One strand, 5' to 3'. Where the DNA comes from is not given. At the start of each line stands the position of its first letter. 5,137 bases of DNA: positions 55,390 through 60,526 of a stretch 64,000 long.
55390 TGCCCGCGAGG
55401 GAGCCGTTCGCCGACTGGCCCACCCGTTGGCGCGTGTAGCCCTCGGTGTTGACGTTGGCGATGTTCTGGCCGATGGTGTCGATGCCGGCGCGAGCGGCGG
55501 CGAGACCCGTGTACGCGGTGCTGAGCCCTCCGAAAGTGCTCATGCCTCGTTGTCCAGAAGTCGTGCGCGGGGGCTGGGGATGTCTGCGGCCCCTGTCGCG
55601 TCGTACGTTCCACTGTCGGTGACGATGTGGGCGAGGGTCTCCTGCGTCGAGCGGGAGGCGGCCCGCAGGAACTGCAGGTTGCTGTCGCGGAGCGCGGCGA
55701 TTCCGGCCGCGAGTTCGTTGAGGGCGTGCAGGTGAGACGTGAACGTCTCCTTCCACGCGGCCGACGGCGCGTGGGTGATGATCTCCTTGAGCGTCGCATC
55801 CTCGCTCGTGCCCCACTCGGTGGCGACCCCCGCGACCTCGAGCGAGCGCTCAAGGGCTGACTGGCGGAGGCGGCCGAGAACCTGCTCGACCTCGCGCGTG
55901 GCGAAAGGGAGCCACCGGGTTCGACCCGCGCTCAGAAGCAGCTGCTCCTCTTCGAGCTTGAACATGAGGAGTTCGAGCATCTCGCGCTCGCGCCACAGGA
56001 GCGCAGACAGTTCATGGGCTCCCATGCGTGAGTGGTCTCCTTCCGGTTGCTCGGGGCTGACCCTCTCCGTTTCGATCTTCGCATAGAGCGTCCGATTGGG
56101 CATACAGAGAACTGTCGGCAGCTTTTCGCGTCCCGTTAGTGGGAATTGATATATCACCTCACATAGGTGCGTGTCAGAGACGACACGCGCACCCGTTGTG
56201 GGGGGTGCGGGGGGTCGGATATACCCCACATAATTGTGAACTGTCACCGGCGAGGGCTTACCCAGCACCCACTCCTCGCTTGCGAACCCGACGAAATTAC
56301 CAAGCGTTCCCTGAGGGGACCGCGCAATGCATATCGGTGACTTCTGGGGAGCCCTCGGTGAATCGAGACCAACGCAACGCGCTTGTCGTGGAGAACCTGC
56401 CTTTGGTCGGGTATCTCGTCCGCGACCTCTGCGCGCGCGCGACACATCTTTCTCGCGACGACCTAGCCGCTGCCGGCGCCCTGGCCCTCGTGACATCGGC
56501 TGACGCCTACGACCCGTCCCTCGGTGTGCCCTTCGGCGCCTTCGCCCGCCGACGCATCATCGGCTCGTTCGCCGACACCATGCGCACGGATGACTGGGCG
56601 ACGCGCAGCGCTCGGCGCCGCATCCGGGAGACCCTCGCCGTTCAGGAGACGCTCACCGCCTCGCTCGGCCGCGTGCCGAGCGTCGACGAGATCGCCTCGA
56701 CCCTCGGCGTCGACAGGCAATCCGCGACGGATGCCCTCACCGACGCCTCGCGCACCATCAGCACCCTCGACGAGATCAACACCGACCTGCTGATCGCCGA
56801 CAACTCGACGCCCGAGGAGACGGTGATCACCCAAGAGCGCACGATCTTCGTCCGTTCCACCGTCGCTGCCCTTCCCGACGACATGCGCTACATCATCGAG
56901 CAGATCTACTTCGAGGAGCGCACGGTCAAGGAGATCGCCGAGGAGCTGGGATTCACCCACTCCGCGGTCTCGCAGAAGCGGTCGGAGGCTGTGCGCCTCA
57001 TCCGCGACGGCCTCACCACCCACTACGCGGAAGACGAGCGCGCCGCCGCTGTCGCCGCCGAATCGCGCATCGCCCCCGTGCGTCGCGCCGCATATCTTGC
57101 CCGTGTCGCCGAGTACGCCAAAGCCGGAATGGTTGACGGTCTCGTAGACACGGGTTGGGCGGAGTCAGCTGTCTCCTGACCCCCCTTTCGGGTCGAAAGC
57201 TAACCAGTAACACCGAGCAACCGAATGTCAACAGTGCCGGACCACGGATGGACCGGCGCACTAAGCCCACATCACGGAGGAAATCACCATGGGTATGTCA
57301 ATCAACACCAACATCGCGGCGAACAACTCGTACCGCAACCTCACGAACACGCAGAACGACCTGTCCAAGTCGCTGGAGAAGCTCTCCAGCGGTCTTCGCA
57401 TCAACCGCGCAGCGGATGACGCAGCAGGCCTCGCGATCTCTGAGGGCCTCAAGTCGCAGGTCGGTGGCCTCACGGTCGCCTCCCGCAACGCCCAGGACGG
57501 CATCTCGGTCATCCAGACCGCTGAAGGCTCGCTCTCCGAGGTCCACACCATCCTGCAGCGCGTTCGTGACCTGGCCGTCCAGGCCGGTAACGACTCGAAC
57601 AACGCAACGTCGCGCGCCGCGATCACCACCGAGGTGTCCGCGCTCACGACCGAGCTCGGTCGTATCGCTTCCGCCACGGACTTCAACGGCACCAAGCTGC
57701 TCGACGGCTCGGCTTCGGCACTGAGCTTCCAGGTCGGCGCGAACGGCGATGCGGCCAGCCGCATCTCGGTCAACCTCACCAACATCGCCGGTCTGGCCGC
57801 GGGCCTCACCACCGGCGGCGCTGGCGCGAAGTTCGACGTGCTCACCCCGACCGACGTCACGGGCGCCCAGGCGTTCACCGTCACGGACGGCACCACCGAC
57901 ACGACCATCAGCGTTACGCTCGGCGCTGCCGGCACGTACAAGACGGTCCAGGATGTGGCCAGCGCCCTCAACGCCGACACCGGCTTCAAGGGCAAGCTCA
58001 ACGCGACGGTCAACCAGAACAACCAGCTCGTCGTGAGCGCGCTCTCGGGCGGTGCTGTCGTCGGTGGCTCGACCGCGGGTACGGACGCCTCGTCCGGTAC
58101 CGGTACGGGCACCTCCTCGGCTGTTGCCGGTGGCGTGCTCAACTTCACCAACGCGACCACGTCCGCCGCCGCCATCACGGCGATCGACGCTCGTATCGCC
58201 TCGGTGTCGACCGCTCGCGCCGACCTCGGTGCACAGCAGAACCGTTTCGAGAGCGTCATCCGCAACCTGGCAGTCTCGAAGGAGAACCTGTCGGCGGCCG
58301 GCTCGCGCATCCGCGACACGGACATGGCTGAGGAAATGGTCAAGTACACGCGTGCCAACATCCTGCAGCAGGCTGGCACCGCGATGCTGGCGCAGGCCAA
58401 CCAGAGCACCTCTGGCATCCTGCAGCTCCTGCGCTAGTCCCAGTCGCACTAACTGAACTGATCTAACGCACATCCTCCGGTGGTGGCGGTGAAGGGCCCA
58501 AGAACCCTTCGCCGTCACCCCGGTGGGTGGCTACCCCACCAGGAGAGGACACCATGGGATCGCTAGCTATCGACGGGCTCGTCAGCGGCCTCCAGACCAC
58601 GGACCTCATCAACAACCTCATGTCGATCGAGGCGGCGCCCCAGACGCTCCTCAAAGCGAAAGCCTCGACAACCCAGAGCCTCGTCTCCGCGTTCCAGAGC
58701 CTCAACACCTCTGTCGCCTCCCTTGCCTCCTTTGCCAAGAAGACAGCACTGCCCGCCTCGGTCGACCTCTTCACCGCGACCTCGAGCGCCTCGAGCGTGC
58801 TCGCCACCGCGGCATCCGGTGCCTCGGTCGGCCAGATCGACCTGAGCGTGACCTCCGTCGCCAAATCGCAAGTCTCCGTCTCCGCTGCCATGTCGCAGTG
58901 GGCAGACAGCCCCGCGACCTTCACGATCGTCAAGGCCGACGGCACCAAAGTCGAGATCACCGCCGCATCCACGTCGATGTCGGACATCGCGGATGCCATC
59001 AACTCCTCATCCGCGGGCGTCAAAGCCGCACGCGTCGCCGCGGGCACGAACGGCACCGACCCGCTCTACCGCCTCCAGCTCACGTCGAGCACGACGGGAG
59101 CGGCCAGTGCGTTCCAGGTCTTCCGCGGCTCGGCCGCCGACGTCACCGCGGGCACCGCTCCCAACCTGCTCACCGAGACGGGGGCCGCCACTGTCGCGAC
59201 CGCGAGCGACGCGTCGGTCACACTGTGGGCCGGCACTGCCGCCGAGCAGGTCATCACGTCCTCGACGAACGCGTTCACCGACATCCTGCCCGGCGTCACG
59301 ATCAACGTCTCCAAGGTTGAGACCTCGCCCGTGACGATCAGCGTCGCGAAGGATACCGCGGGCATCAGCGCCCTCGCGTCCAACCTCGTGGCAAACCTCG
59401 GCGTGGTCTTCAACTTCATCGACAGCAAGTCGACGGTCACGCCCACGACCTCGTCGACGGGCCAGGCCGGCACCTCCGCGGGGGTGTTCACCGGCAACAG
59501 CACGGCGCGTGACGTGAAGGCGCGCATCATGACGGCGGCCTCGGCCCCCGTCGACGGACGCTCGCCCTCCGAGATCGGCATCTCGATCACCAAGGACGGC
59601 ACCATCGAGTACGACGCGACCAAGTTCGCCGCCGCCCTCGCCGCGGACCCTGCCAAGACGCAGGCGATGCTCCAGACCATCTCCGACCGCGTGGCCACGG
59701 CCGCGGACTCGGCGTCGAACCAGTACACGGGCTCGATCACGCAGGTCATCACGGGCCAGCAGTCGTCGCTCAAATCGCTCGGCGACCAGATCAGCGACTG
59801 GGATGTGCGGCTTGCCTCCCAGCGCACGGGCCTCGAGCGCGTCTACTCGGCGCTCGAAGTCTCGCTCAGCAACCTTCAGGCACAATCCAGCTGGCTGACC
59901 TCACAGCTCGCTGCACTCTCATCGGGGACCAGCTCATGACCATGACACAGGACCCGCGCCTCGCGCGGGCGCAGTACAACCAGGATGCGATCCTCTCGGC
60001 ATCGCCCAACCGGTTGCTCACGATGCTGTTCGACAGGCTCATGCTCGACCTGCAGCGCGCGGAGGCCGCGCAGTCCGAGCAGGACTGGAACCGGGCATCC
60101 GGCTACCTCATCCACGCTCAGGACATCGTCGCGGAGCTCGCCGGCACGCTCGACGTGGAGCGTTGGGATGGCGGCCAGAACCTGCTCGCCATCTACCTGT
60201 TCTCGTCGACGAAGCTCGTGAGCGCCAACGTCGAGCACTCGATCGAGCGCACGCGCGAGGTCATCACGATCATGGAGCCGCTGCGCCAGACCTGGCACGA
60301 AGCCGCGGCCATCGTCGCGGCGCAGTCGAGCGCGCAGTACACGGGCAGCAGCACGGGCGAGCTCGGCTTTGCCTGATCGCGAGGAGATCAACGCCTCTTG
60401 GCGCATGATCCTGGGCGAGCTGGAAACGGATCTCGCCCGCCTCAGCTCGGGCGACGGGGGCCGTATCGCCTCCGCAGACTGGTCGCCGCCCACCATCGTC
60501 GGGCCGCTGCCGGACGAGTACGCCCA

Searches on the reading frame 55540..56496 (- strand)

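Call 22: search_protein_families(library=pfam, proteins=[window:55540-56496:-], max_evalue=0.01)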
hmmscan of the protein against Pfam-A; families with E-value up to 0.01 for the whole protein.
window:55540-56496:- (318 aa): 1 family
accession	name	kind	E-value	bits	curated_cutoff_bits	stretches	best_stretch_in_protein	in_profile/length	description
PF05130.17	FlgN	-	1e-16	62.1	30.5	1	158-304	1-145/147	FlgN protein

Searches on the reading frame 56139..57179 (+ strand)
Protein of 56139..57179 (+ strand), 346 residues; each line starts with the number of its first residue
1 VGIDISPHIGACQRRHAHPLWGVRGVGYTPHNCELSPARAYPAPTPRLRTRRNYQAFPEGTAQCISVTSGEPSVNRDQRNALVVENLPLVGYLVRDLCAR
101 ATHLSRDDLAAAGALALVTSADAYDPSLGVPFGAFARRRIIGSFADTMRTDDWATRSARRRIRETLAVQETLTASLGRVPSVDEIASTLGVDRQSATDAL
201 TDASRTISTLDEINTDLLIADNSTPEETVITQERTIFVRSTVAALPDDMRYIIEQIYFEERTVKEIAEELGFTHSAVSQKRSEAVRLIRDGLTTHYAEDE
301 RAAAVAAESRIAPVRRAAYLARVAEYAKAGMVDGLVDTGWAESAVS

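Call 22: search_protein_families(library=pfam, proteins=[window:56139-57179:+], max_evalue=0.01)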
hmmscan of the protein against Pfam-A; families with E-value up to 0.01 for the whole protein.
window:56139-57179:+ (346 aa): 9 families
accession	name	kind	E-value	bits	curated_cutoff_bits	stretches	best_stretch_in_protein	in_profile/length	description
PF04545.22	Sigma70_r4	-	7e-10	38.7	24.1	1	243-289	3-49/50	Sigma-70, region 4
PF04542.20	Sigma70_r2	-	4.7e-08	33.2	24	1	82-153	1-70/71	Sigma-70 region 2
PF08281.18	Sigma70_r4_2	-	3.2e-07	30.3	25.7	1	239-286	5-52/54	Sigma-70, region 4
PF12802.13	MarR_2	-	9.5e-06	26.1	27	0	253-279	11-39/61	MarR family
PF04539.22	Sigma70_r3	-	2.4e-05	24.8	25.3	1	162-209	3-50/78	Sigma-70 region 3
PF16509.11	KORA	-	0.0032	18.1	26.7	1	240-281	11-51/84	TrfB plasmid transcriptional repressor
PF04967.18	HTH_10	-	0.0034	17.6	23.1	0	181-208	25-52/53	HTH DNA binding domain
PF13384.12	HTH_23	-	0.0085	16.3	24.6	0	262-278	19-35/50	Homeodomain-like domain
PF01022.26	HTH_5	-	0.0093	16.3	22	0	251-279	6-34/47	Bacterial regulatory protein, arsR family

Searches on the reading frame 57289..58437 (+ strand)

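Call 22: search_protein_families(library=pfam, proteins=[window:57289-58437:+], max_evalue=0.01)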
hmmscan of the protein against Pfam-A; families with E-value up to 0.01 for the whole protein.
window:57289-58437:+ (382 aa): 3 families
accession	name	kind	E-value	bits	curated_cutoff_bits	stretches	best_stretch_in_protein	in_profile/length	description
PF00669.25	Flagellin_N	-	6.7e-47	159.5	26.6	1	5-141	1-137/139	Bacterial flagellin N-terminal helical region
PF00700.27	Flagellin_C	-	1.6e-24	86.5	23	1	296-381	1-86/86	Bacterial flagellin C-terminal helical region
PF18595.6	Nuf2_DHR10-like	-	0.0054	17.2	28.4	0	289-352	21-84/117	Nuf2, DHR10-like domain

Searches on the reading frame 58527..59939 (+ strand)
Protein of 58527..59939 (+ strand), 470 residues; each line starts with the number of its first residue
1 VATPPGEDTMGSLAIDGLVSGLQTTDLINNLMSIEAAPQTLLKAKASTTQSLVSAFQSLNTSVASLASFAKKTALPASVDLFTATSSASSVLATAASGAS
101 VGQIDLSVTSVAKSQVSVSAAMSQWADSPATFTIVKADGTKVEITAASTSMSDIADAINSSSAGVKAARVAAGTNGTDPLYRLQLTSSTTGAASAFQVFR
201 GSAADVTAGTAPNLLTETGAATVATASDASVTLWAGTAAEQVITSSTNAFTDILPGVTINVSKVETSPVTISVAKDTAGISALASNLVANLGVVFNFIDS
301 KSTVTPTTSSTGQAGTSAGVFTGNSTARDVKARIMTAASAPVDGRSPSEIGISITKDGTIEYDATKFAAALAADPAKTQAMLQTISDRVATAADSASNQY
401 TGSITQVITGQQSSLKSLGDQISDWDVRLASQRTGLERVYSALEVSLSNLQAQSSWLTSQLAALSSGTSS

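Call 22: search_protein_families(library=pfam, proteins=[window:58527-59939:+], max_evalue=0.01)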
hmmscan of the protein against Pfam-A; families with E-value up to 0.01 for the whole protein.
window:58527-59939:+ (470 aa): 3 families
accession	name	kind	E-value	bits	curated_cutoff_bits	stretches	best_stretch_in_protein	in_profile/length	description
PF07195.17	FliD_C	-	1.6e-26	93.7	25.4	1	227-451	2-235/236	Flagellar hook-associated protein 2 C-terminus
PF02465.23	FliD_N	-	5.4e-15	56.2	24.8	1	20-115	1-97/97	Flagellar hook-associated protein 2 N-terminus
PF07196.18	Flagellin_IN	-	1.1e-06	29.2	22.7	1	131-189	3-55/55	Flagellin hook IN motif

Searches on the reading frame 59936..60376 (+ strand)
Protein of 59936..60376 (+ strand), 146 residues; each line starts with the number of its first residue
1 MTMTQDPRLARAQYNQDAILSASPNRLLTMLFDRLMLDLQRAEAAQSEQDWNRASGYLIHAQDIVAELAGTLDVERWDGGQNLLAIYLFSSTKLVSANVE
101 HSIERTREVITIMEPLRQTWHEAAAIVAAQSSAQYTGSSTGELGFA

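Call 90: search_protein_families(library=pfam, proteins=[window:59936-60376:+], max_evalue=0.01)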
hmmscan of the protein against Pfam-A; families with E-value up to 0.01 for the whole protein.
window:59936-60376:+ (146 aa): 1 family
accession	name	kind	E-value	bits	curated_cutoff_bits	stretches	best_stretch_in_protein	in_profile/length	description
PF02561.19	FliS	-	4.8e-29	101.4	26.7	1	12-123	2-114/115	Flagellar protein FliS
